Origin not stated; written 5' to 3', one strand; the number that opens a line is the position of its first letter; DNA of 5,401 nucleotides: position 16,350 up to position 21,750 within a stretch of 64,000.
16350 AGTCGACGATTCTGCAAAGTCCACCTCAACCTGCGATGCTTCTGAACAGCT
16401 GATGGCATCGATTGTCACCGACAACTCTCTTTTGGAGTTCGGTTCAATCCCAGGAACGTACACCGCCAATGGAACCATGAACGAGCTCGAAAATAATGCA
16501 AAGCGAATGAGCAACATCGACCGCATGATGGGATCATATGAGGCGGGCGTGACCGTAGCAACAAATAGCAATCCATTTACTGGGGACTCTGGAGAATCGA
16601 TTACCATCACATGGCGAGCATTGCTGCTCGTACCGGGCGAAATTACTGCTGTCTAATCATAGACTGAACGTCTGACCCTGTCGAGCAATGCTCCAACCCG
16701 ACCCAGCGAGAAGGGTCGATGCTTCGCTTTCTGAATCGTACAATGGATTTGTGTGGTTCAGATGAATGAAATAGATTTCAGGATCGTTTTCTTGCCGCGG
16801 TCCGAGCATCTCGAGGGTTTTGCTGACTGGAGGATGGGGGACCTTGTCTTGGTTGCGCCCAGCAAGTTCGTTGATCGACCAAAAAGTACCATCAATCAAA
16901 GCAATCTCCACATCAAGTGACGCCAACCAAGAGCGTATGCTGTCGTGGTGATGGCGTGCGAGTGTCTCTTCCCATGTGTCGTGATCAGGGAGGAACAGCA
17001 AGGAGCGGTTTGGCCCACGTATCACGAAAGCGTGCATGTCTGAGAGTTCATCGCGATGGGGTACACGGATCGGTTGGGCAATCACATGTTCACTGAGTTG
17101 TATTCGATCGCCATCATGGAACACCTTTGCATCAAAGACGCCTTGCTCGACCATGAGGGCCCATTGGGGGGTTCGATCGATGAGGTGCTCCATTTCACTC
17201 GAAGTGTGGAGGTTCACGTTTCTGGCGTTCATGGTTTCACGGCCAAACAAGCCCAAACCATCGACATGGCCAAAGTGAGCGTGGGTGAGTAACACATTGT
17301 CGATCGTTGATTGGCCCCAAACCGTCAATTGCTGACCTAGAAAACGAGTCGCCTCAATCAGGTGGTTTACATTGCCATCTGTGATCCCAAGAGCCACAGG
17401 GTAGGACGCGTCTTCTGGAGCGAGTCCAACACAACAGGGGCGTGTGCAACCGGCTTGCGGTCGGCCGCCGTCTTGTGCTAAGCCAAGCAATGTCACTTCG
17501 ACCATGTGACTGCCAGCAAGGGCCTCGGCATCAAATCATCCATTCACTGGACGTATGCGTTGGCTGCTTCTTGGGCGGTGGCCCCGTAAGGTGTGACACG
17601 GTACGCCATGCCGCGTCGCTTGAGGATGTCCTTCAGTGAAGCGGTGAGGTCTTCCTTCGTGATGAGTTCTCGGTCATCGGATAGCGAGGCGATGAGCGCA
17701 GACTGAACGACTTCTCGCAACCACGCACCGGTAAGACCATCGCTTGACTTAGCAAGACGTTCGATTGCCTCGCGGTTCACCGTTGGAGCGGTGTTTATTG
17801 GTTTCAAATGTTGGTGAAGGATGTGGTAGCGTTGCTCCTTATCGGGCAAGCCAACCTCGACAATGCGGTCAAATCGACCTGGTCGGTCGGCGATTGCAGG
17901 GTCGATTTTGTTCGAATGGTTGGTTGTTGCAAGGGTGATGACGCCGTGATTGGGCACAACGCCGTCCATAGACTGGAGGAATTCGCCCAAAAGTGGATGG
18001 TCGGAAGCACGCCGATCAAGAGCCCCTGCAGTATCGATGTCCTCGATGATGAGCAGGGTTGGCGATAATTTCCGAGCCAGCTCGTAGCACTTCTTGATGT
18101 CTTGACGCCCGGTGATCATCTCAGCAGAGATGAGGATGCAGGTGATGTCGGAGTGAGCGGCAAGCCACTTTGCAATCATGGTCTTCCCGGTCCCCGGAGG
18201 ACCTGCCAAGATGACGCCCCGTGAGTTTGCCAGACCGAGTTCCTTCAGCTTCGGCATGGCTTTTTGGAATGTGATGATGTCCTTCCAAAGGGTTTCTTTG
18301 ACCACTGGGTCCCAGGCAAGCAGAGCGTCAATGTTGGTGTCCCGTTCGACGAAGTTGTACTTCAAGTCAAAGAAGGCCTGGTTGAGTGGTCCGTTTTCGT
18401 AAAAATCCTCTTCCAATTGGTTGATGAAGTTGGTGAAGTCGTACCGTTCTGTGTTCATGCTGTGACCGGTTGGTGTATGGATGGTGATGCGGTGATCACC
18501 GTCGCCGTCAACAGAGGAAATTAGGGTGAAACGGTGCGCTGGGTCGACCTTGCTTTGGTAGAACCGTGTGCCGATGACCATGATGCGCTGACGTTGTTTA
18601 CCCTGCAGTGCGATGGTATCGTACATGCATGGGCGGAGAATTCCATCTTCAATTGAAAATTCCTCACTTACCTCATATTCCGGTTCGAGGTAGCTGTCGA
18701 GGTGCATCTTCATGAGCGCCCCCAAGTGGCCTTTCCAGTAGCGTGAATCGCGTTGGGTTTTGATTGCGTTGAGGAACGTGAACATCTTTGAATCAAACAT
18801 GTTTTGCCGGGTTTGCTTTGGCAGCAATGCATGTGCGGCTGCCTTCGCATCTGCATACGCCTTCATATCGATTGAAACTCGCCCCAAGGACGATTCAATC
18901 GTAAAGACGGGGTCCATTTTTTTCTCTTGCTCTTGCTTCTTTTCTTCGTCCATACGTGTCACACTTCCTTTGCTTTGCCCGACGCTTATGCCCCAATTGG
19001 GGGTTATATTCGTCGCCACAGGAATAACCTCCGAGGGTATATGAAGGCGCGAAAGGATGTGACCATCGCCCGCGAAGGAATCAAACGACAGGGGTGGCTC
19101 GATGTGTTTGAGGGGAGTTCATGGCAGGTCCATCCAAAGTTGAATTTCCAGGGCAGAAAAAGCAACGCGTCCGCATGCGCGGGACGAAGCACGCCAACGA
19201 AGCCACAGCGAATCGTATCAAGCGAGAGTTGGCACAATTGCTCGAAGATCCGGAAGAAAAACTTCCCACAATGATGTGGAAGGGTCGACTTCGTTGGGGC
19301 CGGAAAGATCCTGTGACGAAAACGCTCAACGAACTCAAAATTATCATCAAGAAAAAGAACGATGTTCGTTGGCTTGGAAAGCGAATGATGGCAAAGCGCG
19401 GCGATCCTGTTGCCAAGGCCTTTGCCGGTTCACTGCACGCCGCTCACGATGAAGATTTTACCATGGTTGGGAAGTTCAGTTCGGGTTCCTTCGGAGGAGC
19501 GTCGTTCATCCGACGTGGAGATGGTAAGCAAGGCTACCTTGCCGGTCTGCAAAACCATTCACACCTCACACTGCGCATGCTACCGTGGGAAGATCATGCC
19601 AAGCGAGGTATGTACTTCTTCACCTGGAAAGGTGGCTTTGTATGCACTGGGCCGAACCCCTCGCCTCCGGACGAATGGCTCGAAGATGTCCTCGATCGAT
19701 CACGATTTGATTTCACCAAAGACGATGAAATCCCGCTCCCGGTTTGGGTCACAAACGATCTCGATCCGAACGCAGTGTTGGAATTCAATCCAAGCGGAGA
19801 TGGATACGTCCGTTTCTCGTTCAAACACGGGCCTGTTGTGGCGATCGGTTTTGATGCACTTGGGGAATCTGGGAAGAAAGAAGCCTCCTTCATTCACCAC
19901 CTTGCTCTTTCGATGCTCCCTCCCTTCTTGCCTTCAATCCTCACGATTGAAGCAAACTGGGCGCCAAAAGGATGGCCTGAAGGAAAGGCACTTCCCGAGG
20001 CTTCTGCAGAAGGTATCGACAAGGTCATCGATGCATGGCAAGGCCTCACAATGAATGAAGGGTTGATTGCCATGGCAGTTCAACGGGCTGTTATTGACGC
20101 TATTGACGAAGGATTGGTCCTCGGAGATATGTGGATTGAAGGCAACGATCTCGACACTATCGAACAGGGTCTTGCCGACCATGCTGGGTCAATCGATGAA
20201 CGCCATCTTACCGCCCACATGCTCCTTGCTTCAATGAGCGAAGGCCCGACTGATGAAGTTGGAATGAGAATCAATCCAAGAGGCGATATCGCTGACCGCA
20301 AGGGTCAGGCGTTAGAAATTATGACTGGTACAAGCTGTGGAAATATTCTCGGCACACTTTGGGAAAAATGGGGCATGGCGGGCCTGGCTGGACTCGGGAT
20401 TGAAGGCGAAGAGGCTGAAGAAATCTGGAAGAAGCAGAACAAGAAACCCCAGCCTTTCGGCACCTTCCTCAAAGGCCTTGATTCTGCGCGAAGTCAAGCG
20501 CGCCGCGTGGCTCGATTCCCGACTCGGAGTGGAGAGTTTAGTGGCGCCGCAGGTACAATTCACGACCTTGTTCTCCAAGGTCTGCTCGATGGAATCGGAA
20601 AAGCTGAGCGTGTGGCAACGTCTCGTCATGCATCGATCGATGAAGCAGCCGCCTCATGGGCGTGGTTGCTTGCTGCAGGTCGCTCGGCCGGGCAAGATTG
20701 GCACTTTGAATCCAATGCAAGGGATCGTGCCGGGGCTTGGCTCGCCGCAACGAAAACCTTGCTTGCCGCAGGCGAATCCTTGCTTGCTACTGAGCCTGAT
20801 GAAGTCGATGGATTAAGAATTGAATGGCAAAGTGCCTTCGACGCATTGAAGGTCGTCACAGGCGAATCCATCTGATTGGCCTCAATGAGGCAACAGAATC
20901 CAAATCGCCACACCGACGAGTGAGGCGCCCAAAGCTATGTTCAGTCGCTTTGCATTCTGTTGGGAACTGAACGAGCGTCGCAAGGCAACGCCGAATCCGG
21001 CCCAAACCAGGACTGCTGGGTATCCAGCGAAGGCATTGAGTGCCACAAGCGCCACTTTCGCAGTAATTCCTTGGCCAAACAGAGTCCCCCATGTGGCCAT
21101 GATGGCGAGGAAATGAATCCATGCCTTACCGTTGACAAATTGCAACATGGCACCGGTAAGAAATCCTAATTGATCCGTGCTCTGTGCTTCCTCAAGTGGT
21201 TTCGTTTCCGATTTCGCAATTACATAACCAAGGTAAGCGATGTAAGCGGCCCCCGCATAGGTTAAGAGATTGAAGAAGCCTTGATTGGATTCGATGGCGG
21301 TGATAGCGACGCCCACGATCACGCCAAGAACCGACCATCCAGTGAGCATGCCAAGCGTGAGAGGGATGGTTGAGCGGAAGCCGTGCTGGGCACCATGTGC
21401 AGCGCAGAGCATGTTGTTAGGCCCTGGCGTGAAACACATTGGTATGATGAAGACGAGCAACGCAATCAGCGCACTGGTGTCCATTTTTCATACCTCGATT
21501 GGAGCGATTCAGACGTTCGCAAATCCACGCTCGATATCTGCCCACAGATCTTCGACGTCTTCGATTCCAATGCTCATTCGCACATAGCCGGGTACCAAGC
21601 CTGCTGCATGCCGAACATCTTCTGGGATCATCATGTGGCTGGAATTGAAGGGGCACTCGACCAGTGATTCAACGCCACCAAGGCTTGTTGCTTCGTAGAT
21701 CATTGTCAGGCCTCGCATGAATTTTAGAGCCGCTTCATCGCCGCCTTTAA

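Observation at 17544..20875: Orphan AAA+ ATPase with novel N-domain, divergently paired with a 584-aa protein of unknown fold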

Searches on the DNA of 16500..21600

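Call 84: search_rna_families(source=window, start=16500, end=21600, threshold=evalue, max_evalue=1)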
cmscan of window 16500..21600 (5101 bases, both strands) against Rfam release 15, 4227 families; matches with E-value up to 1: 0.
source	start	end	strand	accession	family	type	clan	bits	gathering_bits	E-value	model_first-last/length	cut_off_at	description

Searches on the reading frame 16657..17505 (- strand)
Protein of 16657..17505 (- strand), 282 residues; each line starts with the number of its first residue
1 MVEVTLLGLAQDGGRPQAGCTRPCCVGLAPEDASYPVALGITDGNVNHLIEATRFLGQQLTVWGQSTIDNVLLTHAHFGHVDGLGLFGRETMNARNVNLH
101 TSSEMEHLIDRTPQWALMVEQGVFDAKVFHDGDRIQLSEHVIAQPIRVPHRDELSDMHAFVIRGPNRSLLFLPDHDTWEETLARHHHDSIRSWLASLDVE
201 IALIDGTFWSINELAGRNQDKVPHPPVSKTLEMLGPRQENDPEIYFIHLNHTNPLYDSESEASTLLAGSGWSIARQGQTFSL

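Call 51: search_protein_families(library=ncbifam, proteins=[window:16657-17505:-], max_evalue=0.001)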
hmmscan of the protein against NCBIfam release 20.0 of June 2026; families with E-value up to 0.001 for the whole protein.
window:16657-17505:- (282 aa): 3 families
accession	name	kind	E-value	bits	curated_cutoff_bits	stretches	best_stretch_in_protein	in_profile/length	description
TIGR02108.2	PQQ_syn_pqqB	equivalog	3.6e-17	62.8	245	1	4-281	2-297/298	pyrroloquinoline quinone biosynthesis protein PqqB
NF002553.0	PRK02113.1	equivalog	1.4e-11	44.3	386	1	3-102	2-100/252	MBL fold metallo-hydrolase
NF038231.1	MBL_Geo_Pelo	equivalog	9.1e-09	35.3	360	1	4-112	2-111/250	GPMC system MBL fold metallohydrolase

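Call 58: search_protein_families(library=padloc, proteins=[window:16657-17505:-], max_evalue=0.001)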
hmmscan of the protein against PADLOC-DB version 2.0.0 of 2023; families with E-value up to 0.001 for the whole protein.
window:16657-17505:- (282 aa): 0 families
